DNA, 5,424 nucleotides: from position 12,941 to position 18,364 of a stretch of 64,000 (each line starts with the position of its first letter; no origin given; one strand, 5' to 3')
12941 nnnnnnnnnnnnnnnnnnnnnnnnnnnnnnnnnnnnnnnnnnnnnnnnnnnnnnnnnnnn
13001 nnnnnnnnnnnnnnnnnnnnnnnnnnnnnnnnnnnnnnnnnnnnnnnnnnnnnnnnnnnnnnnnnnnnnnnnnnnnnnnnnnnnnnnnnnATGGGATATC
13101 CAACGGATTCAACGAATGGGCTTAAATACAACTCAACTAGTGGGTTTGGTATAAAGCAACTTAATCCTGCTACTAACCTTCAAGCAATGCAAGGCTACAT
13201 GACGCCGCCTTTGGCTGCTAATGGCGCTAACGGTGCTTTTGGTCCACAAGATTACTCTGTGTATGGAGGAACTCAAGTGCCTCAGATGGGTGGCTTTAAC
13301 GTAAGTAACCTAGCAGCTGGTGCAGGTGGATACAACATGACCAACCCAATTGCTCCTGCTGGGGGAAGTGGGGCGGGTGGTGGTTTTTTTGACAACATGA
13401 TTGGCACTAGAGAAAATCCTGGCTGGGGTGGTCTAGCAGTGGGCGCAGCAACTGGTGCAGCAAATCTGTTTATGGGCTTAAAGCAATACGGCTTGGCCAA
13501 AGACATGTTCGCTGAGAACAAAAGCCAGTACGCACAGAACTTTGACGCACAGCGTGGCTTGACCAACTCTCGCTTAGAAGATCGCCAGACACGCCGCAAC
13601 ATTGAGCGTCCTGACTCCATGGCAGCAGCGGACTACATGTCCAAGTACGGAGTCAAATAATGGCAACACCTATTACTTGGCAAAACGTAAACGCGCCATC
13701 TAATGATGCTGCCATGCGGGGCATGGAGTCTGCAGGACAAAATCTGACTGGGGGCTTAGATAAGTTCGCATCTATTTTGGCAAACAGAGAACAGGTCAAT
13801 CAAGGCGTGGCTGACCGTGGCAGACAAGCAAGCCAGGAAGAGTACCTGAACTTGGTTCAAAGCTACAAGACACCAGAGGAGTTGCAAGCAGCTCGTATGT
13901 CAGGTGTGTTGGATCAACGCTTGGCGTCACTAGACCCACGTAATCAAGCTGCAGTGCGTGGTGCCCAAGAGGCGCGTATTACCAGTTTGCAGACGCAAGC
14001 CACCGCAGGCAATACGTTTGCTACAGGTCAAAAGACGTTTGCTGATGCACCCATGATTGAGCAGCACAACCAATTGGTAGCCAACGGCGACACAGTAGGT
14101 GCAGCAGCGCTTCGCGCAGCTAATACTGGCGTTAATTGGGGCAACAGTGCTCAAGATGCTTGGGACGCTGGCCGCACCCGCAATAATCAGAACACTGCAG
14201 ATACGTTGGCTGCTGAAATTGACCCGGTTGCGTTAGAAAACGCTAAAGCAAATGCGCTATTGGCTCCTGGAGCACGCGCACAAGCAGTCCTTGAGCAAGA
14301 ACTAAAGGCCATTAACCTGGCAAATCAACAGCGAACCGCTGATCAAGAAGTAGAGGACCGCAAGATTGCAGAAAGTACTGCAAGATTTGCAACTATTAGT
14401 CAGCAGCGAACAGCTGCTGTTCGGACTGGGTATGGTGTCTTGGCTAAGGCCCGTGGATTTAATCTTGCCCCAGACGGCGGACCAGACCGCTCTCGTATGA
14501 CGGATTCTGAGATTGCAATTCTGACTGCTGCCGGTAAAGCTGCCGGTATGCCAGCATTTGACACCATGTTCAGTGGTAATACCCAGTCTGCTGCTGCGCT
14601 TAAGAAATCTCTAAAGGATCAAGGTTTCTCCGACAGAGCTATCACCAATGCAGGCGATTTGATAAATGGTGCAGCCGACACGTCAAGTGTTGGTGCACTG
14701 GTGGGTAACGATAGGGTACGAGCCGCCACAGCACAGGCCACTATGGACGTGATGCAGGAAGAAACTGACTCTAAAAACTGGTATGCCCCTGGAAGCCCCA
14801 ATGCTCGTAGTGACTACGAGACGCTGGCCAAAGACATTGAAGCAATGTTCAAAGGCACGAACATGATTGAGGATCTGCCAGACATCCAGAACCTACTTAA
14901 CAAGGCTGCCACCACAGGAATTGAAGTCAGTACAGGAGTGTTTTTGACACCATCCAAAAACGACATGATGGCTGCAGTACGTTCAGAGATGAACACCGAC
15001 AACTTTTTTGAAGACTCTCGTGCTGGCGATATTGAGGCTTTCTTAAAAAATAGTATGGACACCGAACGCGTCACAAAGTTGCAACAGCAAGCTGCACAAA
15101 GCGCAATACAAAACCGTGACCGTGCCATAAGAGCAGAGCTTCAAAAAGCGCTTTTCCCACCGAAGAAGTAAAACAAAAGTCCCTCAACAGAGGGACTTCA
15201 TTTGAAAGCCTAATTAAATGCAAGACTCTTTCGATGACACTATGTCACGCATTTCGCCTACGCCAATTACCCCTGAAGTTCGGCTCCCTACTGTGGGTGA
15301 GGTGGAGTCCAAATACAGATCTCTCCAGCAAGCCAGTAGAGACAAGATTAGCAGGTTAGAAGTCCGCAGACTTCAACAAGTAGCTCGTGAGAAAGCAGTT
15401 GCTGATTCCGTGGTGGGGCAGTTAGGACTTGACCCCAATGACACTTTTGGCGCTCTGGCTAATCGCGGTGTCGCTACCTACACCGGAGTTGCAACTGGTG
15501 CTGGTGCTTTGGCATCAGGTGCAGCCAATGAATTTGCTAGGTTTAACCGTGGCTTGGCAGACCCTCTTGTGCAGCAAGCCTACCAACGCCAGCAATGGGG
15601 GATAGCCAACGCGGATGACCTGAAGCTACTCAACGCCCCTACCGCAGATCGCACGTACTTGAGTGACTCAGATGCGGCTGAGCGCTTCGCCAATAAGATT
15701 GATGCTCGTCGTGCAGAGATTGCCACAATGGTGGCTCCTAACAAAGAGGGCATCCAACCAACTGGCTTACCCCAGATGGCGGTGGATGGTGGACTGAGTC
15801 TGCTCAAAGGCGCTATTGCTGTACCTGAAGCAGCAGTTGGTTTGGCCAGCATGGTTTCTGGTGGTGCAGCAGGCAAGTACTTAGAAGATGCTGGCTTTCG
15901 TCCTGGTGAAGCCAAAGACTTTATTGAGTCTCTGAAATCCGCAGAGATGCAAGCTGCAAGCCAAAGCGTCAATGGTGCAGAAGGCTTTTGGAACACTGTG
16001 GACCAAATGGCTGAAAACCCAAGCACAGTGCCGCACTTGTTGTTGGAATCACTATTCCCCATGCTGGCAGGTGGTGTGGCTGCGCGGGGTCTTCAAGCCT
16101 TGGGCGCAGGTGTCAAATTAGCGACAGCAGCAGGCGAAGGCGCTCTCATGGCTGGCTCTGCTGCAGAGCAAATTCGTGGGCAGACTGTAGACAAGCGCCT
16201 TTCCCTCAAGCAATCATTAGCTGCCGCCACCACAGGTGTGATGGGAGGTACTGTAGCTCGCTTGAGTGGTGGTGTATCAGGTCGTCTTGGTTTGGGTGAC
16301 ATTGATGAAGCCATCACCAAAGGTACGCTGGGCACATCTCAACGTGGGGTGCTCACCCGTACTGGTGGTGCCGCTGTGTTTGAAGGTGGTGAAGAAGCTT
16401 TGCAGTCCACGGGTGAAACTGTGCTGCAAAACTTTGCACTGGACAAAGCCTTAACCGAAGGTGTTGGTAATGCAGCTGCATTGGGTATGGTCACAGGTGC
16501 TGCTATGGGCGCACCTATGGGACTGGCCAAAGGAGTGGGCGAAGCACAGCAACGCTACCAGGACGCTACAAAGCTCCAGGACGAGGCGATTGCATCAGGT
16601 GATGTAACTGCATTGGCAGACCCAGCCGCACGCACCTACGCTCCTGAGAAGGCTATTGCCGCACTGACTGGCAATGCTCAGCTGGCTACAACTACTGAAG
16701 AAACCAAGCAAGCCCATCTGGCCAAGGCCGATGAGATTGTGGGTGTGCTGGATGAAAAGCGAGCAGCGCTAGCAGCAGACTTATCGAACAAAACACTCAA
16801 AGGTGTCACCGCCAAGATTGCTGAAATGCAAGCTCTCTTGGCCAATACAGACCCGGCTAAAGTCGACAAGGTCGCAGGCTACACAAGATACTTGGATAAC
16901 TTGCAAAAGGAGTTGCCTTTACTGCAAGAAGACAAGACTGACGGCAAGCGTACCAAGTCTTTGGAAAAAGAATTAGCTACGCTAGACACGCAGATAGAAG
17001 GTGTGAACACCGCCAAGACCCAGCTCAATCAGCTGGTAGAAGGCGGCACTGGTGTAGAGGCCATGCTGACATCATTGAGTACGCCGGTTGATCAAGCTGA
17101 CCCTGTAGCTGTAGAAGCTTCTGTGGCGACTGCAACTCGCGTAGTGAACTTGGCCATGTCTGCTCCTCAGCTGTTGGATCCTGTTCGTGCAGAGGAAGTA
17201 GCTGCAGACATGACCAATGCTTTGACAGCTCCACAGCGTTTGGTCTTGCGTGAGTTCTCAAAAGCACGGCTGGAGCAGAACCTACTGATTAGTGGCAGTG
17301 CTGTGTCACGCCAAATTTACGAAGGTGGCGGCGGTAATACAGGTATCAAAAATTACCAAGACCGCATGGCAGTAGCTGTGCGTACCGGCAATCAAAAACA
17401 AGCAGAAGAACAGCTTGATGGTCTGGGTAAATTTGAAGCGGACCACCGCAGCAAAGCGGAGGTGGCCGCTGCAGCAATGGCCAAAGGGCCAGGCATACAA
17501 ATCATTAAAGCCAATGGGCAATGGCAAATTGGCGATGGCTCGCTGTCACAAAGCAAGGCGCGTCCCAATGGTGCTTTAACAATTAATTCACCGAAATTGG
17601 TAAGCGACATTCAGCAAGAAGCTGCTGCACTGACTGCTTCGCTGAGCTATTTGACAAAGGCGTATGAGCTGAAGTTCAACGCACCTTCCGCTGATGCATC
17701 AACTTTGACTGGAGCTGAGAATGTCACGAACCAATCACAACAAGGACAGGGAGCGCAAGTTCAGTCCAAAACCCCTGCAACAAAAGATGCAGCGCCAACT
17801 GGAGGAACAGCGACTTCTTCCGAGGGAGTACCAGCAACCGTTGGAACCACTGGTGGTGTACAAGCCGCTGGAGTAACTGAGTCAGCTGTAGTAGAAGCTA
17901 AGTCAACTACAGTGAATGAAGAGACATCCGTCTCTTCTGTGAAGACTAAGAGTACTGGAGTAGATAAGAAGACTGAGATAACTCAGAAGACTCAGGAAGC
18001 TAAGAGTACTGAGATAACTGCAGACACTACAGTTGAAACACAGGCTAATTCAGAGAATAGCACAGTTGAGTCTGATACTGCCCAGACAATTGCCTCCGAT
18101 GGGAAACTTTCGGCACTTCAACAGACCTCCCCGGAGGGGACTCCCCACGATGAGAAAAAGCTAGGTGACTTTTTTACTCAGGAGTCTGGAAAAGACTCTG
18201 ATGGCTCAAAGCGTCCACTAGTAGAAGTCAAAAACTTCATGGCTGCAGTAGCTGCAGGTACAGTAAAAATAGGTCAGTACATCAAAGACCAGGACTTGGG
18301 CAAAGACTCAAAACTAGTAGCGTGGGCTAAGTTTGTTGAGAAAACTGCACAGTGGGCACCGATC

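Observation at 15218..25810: Giant 3,530-aa ORF carries the catalytic motifs of an N4-type virion RNA polymerase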

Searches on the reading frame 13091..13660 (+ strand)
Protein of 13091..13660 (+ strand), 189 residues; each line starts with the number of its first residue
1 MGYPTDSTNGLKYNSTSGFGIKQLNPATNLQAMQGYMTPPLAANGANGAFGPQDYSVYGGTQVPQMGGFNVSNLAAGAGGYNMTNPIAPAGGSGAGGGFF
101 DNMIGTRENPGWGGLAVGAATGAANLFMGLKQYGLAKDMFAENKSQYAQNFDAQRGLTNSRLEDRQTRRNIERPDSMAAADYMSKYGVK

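Call 12: search_protein_families(library=phrogs, proteins=[window:13091-13660:+], max_evalue=0.001)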
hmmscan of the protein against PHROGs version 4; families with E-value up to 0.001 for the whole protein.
window:13091-13660:+ (189 aa): 3 families
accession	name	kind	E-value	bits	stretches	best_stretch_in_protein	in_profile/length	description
phrog_2646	-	unknown function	2.3e-18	68.3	1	45-189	31-154/154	-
phrog_22703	-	unknown function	5.9e-07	30.8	1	112-188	59-136/137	-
phrog_33671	-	unknown function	1.2e-06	29.9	1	39-187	22-158/161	-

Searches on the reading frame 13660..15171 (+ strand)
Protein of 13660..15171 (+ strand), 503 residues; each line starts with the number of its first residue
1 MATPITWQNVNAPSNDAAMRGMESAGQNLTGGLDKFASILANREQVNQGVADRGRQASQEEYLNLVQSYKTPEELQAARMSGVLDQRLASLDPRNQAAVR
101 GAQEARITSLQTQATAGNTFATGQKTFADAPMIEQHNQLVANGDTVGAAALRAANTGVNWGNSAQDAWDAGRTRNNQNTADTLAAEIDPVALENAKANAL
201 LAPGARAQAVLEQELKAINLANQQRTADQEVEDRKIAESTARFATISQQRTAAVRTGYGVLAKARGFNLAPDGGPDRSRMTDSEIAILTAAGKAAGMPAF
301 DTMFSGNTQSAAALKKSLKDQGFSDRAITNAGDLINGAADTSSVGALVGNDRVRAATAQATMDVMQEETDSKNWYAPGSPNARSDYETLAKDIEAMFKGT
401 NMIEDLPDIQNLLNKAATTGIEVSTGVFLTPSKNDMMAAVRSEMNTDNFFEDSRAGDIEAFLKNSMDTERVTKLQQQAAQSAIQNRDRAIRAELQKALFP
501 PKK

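Call 12: search_protein_families(library=phrogs, proteins=[window:13660-15171:+], max_evalue=0.001)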
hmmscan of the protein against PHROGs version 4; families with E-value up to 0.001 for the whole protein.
window:13660-15171:+ (503 aa): 1 family
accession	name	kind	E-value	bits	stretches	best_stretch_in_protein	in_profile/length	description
phrog_6467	-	unknown function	6.9e-14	52.9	1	3-480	2-472/521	-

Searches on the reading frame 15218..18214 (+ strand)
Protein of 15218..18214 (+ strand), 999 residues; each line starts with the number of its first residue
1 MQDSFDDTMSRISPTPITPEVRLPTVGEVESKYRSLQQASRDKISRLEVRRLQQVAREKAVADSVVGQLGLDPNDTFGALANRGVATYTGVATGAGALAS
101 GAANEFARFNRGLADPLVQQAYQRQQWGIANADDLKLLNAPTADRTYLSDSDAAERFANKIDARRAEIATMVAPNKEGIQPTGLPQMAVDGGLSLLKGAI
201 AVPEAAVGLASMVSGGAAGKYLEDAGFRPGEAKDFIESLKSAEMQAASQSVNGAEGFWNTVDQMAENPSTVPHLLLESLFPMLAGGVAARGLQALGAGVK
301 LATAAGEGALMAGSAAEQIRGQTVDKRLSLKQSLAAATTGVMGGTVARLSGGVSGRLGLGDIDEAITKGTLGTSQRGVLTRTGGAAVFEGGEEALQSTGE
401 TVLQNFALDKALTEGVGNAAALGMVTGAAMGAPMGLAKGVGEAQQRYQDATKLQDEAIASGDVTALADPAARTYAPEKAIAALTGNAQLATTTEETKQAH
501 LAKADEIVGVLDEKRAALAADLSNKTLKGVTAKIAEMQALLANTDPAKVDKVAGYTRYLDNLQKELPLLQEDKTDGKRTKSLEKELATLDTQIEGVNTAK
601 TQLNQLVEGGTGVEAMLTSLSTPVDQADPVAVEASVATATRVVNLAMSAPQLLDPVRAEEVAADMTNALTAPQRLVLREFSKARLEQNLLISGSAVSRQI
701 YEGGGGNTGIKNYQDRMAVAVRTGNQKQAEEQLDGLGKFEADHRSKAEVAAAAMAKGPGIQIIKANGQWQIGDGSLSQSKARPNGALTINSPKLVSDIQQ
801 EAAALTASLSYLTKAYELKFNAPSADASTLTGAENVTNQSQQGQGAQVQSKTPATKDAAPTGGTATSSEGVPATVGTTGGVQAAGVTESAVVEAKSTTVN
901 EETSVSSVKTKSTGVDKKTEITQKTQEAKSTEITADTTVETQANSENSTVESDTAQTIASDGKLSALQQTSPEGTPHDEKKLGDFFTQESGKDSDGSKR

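Call 95: search_protein_families(library=pfam, proteins=[window:15218-18214:+], max_evalue=1)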
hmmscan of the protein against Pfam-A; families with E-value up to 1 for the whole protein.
window:15218-18214:+ (999 aa): 1 family
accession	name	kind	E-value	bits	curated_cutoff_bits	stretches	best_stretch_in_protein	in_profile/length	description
PF00435.27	Spectrin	-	0.052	14.5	29.9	0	502-545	8-51/105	Spectrin repeat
